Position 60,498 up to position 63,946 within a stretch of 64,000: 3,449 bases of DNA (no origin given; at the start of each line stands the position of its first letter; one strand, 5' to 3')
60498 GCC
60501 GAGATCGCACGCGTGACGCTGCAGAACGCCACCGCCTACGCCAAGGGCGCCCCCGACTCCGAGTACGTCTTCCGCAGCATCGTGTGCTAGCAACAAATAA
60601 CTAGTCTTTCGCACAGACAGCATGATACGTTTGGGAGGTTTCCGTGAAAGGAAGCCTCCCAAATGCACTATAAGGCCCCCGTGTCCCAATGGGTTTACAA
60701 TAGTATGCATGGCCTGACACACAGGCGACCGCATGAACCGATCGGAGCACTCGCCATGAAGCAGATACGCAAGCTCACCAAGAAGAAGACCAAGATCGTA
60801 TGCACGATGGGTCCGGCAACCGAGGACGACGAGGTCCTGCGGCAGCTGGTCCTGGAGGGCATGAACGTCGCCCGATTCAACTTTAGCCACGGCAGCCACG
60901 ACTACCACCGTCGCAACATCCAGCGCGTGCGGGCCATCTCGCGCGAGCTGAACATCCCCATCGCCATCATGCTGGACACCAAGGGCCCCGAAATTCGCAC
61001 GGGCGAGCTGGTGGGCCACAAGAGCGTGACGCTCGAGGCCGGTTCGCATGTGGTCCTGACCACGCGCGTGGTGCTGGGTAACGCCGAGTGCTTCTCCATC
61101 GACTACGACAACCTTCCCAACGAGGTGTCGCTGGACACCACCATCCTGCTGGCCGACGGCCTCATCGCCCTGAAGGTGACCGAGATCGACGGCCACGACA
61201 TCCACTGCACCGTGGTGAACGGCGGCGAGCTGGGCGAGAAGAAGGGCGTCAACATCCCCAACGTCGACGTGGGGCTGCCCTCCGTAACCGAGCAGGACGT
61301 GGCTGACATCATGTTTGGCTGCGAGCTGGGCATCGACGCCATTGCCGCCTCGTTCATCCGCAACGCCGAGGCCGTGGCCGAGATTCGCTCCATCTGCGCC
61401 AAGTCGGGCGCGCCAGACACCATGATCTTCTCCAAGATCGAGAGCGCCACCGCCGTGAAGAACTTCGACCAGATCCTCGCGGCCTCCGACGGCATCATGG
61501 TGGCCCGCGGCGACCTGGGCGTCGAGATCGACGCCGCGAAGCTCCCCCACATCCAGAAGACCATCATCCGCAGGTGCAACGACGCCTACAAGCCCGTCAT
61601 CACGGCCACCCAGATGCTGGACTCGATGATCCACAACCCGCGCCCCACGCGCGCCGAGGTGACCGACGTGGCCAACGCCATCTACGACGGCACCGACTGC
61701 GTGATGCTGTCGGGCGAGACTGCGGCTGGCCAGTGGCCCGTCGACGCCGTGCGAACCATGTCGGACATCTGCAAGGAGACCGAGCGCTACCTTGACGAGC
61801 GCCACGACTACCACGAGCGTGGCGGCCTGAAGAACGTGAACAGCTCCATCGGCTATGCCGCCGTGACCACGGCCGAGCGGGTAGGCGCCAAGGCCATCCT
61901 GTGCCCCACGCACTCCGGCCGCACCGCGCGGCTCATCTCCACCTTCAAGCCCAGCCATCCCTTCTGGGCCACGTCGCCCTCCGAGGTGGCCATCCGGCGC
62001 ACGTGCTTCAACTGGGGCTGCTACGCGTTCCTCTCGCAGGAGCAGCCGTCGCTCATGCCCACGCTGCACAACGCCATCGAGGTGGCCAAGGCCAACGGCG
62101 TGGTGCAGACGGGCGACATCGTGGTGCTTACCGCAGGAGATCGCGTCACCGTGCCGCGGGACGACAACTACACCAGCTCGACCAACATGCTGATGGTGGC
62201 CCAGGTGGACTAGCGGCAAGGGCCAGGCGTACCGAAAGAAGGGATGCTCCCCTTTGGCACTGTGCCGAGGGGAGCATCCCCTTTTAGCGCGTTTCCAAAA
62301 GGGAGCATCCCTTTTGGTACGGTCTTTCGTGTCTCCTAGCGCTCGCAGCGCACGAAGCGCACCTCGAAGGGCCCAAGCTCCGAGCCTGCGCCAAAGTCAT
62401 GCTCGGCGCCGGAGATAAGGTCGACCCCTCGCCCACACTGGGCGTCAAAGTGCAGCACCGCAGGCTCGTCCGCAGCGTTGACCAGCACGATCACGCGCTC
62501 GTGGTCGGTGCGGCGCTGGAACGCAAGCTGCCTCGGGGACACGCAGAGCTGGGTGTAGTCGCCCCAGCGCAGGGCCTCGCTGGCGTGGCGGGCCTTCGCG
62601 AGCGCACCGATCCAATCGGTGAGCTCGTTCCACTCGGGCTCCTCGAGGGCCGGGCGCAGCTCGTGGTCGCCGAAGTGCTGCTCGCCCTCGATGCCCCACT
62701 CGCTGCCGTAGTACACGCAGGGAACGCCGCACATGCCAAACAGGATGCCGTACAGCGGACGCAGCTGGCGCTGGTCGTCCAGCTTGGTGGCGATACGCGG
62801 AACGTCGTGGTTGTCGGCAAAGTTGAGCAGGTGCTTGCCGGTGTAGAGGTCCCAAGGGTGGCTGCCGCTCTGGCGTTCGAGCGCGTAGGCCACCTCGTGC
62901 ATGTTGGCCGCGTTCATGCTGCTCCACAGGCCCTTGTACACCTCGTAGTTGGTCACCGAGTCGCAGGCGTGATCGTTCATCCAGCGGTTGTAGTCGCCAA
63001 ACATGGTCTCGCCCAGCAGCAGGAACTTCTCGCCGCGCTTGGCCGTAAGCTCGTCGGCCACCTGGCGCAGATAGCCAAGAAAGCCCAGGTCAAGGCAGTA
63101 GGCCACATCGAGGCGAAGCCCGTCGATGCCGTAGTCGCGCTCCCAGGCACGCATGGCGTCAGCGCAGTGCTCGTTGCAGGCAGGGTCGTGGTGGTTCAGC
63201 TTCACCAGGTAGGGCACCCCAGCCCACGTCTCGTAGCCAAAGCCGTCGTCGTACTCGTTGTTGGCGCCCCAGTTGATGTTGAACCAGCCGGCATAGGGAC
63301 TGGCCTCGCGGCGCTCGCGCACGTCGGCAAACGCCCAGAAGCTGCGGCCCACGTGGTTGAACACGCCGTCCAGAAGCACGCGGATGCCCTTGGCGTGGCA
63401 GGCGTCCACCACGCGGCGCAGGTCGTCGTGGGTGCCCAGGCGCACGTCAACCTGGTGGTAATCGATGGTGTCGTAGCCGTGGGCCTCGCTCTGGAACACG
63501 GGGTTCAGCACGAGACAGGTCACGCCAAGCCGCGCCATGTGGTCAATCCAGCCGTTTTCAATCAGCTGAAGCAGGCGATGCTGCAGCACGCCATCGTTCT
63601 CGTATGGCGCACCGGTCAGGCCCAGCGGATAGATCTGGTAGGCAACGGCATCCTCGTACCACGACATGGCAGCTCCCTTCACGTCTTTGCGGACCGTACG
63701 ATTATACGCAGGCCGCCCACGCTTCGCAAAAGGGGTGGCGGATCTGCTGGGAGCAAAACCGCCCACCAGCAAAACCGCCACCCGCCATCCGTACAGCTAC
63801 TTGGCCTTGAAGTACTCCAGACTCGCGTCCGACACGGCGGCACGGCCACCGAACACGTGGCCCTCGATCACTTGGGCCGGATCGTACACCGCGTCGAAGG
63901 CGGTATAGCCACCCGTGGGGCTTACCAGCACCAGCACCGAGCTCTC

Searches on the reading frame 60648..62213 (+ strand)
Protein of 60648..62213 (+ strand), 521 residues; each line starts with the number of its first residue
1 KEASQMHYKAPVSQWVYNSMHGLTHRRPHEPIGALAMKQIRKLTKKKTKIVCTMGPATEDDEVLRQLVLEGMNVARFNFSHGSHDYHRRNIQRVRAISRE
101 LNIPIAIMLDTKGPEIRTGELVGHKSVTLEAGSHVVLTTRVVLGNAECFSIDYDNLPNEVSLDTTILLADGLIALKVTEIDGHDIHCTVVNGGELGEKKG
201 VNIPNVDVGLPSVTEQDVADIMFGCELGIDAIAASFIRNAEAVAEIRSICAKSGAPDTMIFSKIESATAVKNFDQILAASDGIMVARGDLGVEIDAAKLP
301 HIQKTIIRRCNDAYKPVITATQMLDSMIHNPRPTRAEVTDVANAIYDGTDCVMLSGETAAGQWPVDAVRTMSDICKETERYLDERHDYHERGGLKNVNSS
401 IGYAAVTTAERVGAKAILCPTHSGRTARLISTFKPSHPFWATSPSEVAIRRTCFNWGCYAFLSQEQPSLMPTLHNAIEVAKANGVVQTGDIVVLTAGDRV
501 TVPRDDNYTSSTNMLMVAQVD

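Call 14: search_protein_families(library=pfam, proteins=[window:60648-62213:+], max_evalue=0.0001)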
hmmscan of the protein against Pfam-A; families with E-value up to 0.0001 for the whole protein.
window:60648-62213:+ (521 aa): 3 families
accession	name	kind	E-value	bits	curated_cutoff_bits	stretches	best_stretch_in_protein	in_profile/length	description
PF00224.27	PK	-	2.3e-129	431.6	30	1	46-368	2-328/328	Pyruvate kinase, barrel domain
PF02887.21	PK_C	-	2.3e-26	92.5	28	1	400-515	2-111/114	Pyruvate kinase, alpha/beta domain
PF03328.21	HpcH_HpaI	-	3.4e-05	23.7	25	1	222-322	79-181/221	HpcH/HpaI aldolase/citrate lyase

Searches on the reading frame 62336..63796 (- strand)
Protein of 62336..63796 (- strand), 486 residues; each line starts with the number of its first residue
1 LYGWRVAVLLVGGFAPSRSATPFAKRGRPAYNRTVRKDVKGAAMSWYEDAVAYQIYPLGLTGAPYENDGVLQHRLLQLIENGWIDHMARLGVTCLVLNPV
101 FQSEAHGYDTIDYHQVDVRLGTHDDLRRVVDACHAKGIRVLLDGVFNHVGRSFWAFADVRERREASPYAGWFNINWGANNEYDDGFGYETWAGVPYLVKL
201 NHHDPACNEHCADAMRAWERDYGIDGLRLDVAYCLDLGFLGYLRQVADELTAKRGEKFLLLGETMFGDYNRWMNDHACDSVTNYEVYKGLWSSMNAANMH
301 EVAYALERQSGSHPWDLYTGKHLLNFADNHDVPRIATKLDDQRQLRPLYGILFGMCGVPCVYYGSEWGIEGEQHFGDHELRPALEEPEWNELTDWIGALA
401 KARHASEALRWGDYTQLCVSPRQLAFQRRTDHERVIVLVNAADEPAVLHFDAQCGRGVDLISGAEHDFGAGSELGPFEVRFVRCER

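Call 14: search_protein_families(library=pfam, proteins=[window:62336-63796:-], max_evalue=0.0001)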
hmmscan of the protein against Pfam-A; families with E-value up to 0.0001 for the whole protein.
window:62336-63796:- (486 aa): 2 families
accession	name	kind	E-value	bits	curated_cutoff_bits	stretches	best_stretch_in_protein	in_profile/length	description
PF00128.31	Alpha-amylase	-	2e-44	153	22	1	84-373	25-360/446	Alpha amylase, catalytic domain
PF16657.11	Malt_amylase_C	-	1.4e-06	28.7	27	1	412-470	1-61/75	Maltogenic Amylase, C-terminal domain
